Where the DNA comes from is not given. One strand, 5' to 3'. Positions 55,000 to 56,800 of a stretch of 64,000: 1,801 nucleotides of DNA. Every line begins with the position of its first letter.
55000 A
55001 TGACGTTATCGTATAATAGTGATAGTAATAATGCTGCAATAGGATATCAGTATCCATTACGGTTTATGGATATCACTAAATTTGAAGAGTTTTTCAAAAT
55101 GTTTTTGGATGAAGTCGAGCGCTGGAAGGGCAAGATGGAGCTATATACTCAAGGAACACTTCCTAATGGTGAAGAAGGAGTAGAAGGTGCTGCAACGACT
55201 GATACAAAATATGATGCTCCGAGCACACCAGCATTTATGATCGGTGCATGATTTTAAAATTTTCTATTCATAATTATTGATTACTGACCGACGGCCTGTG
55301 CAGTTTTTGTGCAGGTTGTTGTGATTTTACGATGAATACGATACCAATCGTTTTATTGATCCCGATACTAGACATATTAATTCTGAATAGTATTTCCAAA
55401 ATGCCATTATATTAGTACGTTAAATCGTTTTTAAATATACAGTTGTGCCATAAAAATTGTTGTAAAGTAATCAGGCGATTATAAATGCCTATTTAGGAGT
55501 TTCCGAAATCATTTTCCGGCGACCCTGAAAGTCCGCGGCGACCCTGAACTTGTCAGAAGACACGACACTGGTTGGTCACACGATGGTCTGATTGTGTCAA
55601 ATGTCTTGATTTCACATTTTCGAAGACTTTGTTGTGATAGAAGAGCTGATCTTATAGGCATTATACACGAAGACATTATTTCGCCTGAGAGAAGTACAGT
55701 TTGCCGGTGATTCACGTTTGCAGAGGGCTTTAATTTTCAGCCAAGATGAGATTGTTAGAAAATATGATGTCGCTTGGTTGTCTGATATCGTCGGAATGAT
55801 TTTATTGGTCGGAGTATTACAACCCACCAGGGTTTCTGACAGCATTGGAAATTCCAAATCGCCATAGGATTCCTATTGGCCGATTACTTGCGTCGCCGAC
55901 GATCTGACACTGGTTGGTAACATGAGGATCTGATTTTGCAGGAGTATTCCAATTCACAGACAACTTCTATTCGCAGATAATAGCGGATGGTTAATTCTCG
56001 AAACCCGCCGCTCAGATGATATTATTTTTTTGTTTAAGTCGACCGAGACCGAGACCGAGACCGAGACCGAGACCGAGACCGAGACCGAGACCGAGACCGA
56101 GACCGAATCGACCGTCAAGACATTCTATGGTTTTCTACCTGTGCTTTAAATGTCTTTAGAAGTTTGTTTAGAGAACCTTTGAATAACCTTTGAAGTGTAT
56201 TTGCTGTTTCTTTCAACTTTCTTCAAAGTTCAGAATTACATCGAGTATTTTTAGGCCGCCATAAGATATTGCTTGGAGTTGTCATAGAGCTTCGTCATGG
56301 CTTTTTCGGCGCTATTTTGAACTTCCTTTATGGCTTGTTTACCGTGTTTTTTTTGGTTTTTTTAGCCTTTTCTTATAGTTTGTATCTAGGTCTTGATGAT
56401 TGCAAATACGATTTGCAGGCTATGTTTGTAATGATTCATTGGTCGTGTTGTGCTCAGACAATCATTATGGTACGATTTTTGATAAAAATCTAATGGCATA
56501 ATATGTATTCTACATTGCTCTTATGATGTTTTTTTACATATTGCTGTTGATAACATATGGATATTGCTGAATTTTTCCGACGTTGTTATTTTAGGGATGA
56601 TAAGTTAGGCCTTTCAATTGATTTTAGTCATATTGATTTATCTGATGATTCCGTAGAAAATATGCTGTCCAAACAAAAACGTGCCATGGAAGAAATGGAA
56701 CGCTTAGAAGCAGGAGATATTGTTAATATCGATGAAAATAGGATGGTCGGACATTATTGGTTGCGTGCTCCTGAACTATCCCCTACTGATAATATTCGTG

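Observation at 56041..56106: Perfect (GACCGA)x11 microsatellite, open in all three forward frames, including a 47-aa poly(Pro-Arg) ORF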

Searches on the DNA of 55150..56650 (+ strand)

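Call 17: search_rna_families(source=window, start=55150, end=56650, threshold=evalue, max_evalue=10)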
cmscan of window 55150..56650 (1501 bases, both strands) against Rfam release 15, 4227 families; matches with E-value up to 10: 4.
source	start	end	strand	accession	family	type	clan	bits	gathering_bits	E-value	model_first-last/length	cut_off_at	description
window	56611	56642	+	RF01338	CRISPR-DR25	Gene; CRISPR;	CL00014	18.5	36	1.9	1-25/25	no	CRISPR RNA direct repeat element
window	56611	56635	-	RF01319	CRISPR-DR6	Gene; CRISPR;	-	18.4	39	1.3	5-30/30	no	CRISPR RNA direct repeat element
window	56542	56611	+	RF00157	SNORD39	Gene; snRNA; snoRNA; CD-box;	CL00057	15.8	35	4.2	1-80/80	no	Small nucleolar RNA SNORD55/SNORD39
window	56226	56303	-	RF01170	snoU61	Gene; snRNA; snoRNA; CD-box;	CL00067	15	55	8.3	1-84/84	no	Small nucleolar RNA U61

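Call 53: search_dna_similar(query=window:55252-56556:+, collection=plasmids, mode=distant, max_evalue=0.001, max_rows=10)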
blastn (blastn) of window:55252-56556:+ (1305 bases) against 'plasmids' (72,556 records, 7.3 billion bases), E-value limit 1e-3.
No match.

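Call 54: search_dna_similar(query=window:55252-56556:+, collection=phages, mode=distant, max_evalue=0.001, max_rows=10)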
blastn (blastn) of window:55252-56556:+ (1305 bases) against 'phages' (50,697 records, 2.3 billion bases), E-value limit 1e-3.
No match.

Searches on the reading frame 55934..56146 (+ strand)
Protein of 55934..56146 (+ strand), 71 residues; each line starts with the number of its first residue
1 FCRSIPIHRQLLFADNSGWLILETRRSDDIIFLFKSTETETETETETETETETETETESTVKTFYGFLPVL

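Call 48: search_protein_families(library=pfam, proteins=[window:55934-56146:+], max_evalue=1)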
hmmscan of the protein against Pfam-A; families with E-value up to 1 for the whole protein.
seq(71 aa): 3 families
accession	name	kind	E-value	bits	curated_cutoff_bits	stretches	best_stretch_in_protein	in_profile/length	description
PF25347.1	PH_PKH3_C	-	0.011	15.9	27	1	15-50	96-131/166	PKH3 kinase C-terminal PH domain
PF05887.16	Trypan_PARP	-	0.042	14.3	100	1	38-59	90-111/134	Procyclic acidic repetitive protein (PARP)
PF06390.17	NESP55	-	0.32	11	35.4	1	37-59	118-140/261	Neuroendocrine-specific golgi protein P55 (NESP55)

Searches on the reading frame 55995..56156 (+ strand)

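Call 48: search_protein_families(library=pfam, proteins=[window:55995-56156:+], max_evalue=1)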
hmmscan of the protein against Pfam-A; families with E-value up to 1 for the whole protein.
seq(54 aa): 1 family
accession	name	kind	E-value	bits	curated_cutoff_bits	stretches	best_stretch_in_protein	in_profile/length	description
PF05887.16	Trypan_PARP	-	0.04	14.3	100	1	17-38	91-112/134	Procyclic acidic repetitive protein (PARP)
